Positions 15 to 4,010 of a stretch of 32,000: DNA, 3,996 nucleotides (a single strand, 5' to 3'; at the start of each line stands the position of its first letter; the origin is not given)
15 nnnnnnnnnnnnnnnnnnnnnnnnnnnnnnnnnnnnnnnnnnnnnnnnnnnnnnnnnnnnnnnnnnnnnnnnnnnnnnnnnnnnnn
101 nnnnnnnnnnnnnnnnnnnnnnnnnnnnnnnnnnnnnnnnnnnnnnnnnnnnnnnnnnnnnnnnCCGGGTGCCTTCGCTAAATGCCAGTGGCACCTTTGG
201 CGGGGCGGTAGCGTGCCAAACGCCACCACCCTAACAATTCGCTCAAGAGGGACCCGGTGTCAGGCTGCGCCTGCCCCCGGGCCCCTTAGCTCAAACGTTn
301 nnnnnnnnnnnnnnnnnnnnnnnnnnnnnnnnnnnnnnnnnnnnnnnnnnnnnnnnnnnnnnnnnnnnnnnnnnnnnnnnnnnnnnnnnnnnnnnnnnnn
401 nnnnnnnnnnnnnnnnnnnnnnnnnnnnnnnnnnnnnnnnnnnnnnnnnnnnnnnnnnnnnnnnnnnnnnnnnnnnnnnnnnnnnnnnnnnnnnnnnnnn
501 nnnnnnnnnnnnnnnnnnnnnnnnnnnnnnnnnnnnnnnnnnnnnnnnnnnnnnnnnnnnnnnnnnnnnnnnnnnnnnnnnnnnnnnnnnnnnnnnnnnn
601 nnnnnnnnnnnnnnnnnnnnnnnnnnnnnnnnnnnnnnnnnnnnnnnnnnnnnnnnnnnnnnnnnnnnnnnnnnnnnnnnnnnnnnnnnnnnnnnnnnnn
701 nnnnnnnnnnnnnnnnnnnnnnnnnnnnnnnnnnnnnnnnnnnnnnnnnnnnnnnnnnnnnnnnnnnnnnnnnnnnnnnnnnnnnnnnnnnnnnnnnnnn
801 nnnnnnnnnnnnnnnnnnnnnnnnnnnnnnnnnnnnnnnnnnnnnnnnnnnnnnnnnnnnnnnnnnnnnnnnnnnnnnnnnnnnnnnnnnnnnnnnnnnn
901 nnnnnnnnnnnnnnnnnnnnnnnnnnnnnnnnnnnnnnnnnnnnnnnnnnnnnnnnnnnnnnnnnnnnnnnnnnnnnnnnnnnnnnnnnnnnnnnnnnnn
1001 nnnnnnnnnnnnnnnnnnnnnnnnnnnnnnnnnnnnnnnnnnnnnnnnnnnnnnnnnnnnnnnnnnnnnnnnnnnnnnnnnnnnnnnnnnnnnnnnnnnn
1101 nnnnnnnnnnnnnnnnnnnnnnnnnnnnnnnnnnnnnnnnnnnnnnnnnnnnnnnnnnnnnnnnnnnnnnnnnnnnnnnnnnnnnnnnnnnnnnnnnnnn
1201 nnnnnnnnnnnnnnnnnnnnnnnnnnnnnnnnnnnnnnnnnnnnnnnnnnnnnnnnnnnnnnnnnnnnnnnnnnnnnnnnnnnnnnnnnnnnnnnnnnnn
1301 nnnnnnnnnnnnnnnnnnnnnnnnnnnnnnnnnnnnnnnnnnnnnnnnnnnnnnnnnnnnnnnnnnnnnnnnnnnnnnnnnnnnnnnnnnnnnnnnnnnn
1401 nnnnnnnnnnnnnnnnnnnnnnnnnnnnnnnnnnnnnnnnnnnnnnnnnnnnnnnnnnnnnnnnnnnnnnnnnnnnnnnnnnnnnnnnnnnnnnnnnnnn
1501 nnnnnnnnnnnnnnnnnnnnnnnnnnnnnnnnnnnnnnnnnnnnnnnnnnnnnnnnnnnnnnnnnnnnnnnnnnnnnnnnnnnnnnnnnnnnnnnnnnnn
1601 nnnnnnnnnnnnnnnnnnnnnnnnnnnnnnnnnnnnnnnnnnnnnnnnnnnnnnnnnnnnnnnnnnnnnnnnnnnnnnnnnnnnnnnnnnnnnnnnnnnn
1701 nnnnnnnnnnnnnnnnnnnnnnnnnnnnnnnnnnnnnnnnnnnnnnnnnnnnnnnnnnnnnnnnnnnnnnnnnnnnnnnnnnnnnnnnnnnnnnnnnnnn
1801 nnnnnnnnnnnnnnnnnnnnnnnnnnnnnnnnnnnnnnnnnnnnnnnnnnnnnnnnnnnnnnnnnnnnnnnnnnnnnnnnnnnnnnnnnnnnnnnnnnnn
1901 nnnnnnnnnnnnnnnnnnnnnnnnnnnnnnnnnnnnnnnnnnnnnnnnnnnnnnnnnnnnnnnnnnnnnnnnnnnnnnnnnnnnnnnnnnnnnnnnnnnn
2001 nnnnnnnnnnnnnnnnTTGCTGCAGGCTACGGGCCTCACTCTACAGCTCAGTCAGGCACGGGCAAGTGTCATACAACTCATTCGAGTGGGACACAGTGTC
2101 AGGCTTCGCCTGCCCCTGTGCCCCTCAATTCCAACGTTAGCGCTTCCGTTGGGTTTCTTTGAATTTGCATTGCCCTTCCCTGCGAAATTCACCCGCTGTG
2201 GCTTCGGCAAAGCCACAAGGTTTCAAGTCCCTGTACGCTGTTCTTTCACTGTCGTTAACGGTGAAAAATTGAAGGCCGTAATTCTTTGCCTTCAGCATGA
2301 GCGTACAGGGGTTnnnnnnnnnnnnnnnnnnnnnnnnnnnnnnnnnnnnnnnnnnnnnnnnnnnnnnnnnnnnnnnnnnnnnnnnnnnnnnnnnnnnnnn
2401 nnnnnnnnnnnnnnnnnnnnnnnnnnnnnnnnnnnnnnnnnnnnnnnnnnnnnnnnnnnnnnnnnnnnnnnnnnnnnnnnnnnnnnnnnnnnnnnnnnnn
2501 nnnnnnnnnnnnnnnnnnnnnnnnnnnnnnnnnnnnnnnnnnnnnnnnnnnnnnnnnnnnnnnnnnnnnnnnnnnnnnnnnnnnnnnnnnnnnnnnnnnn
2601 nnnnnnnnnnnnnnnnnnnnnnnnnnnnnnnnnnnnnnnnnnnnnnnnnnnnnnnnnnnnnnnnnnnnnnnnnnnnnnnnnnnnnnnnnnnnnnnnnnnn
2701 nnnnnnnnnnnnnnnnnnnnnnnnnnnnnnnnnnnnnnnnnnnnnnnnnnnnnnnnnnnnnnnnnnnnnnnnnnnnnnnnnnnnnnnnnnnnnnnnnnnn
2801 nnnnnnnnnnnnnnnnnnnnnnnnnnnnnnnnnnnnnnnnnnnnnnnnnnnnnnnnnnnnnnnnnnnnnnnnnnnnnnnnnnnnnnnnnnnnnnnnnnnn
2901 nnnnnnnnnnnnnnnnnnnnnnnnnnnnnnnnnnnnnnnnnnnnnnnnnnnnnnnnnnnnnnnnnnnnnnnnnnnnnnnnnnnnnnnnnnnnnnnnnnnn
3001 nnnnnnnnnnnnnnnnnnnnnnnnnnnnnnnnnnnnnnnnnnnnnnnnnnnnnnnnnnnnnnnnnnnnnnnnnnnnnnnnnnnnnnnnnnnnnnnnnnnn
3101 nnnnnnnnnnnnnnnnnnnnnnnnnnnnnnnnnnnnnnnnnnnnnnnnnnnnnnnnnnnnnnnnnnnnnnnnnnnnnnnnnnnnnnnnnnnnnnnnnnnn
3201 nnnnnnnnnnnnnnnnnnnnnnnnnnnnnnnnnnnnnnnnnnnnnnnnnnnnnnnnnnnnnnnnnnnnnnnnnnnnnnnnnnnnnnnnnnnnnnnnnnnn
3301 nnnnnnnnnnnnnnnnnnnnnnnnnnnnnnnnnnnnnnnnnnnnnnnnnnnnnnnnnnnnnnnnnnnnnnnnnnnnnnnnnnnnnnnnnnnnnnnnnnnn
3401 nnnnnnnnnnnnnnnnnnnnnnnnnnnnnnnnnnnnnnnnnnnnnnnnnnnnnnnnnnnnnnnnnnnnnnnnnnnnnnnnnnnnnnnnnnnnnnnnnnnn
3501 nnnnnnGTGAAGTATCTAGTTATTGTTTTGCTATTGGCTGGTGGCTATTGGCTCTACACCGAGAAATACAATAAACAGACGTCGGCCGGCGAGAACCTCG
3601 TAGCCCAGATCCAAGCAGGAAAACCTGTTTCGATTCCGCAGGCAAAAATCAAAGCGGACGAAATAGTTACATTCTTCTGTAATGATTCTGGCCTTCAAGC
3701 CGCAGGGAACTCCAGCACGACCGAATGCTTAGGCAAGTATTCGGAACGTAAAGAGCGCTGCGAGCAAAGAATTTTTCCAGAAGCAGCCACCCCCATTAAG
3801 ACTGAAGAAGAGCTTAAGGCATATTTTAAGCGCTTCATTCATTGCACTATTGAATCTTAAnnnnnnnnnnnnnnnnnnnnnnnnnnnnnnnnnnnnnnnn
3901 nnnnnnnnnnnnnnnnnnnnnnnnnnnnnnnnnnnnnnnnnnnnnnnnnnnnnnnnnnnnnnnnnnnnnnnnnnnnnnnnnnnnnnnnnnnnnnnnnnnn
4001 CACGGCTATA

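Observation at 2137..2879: Two tandem ORF-less integron cassettes carry a ~300-nt element whose divergence preserves base pairing (candidate structured RNA as cassette cargo)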

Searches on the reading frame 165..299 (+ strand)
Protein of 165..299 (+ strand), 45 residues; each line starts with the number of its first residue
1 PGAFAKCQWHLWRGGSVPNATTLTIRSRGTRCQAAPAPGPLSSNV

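Call 73: find_homologous_proteins(query=A7, max_evalue=0.05)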
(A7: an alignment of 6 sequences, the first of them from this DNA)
Query A7 (6 sequences) (45 aa, profile of the alignment): 12 proteins with E <= 0.05 among 13 candidates.
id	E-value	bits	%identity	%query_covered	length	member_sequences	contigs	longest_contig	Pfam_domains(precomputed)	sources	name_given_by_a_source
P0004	2.6e-10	58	86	47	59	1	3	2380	-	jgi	-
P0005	1.8e-8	52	55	64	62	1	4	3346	-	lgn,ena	-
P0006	2.2e-8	52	81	47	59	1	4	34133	-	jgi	jgi:hypothetical protein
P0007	2.6e-8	51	71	69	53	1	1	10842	-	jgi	jgi:hypothetical protein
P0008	3.3e-8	51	61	69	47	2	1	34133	-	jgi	jgi:hypothetical protein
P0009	3.3e-8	51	61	69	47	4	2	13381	-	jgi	jgi:hypothetical protein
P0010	3.6e-8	51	61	69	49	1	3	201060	-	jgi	jgi:hypothetical protein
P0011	6.6e-8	50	65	69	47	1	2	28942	-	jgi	jgi:hypothetical protein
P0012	7.7e-8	50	61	69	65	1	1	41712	-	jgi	jgi:hypothetical protein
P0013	9.0e-8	50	65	69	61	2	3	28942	-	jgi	jgi:hypothetical protein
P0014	1.5e-7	49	61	69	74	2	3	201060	-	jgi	jgi:hypothetical protein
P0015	1.1e-3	36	65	76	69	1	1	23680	-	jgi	jgi:hypothetical protein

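Call 76: find_encoding_contigs(protein=P0010, flank=10000, max_places=5)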
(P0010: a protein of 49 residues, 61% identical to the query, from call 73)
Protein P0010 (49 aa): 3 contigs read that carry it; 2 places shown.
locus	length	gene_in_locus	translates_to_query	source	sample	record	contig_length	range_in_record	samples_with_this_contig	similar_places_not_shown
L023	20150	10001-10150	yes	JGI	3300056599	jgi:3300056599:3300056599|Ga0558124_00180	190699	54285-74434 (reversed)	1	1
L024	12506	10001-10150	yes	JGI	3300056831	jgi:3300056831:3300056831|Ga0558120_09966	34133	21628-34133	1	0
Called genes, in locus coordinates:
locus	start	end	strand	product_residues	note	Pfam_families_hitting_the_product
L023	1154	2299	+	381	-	-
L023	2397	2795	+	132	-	PF00583:Acetyltransf_1, PF12568:PanZ (weak), PF13673:Acetyltransf_10, PF13508:Acetyltransf_7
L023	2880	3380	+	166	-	PF01243:PNPOx_N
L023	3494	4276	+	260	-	-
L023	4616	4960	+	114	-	-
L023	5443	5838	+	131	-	PF14552:Tautomerase_2, PF01361:Tautomerase (weak)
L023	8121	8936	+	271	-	PF03537:Glyco_hydro_114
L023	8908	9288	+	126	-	-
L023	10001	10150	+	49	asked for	-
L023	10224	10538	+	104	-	PF13146:TRL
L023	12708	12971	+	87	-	-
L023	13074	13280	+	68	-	-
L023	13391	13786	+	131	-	PF14552:Tautomerase_2, PF01361:Tautomerase (weak)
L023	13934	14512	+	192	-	PF01841:Transglut_core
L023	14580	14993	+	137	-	-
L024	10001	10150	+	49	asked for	-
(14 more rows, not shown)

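Call 77: find_encoding_contigs(protein=P0006, flank=10000, max_places=5)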
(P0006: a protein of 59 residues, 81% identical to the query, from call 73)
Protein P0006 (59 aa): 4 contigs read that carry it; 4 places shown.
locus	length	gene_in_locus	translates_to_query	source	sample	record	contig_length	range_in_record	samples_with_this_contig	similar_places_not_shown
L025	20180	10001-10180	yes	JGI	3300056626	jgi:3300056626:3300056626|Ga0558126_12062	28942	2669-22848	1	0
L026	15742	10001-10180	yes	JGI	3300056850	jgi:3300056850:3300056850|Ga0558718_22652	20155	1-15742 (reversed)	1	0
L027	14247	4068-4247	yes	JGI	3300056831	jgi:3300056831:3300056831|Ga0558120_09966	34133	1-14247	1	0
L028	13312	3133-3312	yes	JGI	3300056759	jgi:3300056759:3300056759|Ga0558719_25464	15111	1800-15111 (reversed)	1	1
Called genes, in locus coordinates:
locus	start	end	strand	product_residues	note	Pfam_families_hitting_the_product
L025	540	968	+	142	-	PF03013:Pyr_excise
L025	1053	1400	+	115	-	-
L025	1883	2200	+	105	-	-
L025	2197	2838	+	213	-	-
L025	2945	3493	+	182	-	-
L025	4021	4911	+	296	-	PF02384:N6_Mtase (weak), PF01555:N6_N4_Mtase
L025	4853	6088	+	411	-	-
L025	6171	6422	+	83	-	-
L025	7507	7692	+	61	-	-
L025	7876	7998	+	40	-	-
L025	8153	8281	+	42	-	-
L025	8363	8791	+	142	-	PF03013:Pyr_excise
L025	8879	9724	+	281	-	PF18755:RAMA (faint), PF14267:DUF4357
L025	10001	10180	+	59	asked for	-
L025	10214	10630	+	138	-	PF01124:MAPEG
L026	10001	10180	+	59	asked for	-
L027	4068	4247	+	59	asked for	-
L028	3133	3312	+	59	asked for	-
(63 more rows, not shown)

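Call 78: find_encoding_contigs(protein=P0012, flank=10000, max_places=5)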
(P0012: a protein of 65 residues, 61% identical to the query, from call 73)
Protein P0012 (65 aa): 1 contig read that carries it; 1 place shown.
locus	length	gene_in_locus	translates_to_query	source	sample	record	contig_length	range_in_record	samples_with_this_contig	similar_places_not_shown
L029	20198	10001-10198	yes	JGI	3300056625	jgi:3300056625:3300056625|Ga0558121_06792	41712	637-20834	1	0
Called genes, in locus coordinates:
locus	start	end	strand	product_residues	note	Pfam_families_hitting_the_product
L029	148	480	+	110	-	-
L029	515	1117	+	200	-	PF23894:LD_SV2 (faint), PF00805:Pentapeptide (weak), PF13576:Pentapeptide_3 (weak), PF13599:Pentapeptide_4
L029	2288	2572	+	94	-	PF02604:PhdYeFM_antitox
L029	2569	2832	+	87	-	PF05016:ParE_toxin, PF06769:YoeB_toxin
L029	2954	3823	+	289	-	PF05656:DUF805, PF00114:Pilin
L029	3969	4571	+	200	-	PF23894:LD_SV2 (faint), PF00805:Pentapeptide (weak), PF13576:Pentapeptide_3 (weak), PF13599:Pentapeptide_4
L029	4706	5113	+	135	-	-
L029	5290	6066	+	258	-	-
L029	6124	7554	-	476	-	PF12728:HTH_17, PF00145:DNA_methylase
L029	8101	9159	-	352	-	PF01548:DEDD_Tnp_IS110, PF02371:Transposase_20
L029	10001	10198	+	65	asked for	-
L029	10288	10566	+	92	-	-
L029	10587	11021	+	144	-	-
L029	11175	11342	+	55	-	-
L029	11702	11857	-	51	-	-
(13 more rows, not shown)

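Call 95: find_encoding_contigs(protein=P0007, flank=10000, max_places=4)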
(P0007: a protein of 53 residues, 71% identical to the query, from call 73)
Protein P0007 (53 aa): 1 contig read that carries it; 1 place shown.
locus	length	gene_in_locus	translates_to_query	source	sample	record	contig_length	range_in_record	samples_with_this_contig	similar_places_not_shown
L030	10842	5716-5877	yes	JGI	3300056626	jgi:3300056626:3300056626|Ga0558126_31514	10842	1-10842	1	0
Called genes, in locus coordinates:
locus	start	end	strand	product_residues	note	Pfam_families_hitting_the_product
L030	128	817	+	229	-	PF12697:Abhydrolase_6 (faint)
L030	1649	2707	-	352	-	PF01548:DEDD_Tnp_IS110, PF02371:Transposase_20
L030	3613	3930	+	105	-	-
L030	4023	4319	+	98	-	-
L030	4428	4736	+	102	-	-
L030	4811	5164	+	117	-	-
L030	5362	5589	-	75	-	-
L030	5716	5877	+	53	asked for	-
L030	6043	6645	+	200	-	PF23894:LD_SV2 (faint), PF00805:Pentapeptide (weak), PF13576:Pentapeptide_3 (weak), PF13599:Pentapeptide_4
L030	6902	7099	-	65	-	-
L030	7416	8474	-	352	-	PF01548:DEDD_Tnp_IS110, PF02371:Transposase_20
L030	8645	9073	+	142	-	PF03013:Pyr_excise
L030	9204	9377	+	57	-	-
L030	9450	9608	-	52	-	-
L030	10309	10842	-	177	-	?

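Call 96: find_encoding_contigs(protein=P0015, flank=10000, max_places=4)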
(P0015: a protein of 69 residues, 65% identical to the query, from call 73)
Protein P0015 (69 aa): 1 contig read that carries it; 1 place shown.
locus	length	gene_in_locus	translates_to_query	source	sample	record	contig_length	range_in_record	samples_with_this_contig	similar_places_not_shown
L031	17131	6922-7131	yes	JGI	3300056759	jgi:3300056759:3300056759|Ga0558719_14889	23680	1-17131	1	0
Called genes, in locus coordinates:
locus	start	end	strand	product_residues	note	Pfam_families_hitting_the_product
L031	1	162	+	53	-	?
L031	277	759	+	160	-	-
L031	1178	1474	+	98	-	-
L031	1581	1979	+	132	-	-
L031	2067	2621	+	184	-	-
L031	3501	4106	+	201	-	PF10386:DUF2441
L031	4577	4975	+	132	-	PF00583:Acetyltransf_1, PF12568:PanZ (weak), PF13673:Acetyltransf_10, PF13508:Acetyltransf_7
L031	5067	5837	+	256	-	-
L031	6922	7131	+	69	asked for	-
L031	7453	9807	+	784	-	PF00069:Pkinase, PF07714:PK_Tyr_Ser-Thr, PF13428:TPR_14 (faint), PF14559:TPR_19 (faint)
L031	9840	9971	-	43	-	-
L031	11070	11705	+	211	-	PF09851:SHOCT (weak)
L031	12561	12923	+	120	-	PF07883:Cupin_2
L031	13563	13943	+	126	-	PF00805:Pentapeptide (faint), PF13599:Pentapeptide_4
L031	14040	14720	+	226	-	-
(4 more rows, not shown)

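Call 97: find_encoding_contigs(protein=P0005, flank=5000, max_places=6)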
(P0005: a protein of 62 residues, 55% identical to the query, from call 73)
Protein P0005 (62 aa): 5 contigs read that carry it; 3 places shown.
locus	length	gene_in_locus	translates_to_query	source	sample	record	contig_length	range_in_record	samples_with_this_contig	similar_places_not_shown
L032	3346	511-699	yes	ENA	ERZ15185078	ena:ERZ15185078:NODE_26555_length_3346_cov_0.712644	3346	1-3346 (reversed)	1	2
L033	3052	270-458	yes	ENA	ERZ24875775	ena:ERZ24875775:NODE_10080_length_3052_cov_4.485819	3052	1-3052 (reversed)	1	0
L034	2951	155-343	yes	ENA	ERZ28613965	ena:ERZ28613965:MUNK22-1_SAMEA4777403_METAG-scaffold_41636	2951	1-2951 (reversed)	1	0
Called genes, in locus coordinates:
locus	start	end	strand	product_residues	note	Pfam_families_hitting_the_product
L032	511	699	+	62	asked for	-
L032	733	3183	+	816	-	PF13289:SIR2_2 (weak), PF25199:nSTAND_NTPase5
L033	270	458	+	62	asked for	-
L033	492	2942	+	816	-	PF13289:SIR2_2 (weak), PF25199:nSTAND_NTPase5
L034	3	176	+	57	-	?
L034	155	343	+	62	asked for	-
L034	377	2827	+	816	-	PF13289:SIR2_2 (weak), PF25199:nSTAND_NTPase5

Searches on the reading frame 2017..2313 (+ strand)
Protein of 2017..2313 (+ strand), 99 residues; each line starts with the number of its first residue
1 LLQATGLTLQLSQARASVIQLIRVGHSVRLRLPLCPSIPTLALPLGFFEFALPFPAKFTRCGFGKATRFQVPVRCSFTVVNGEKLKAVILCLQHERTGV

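Call 55: search_protein_families(library=pfam, proteins=[window:2017-2313:+], max_evalue=1)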
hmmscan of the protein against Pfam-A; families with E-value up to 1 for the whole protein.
window:2017-2313:+ (99 aa): 1 family
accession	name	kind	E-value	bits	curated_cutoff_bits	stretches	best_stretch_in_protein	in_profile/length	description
PF08995.15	NIP_1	-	0.08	13.8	25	1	68-95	18-45/82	Necrosis inducing protein-1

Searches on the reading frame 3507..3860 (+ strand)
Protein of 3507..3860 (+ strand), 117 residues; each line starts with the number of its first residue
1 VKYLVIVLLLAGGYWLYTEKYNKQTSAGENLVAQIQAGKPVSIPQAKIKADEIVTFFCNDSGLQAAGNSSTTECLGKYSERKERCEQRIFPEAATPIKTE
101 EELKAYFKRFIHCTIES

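Call 26: find_encoding_contigs(protein=window:3507-3860:+, flank=6000, max_places=8)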
Protein window:3507-3860:+ (117 aa): no gene with exactly this product is on record in the collection.
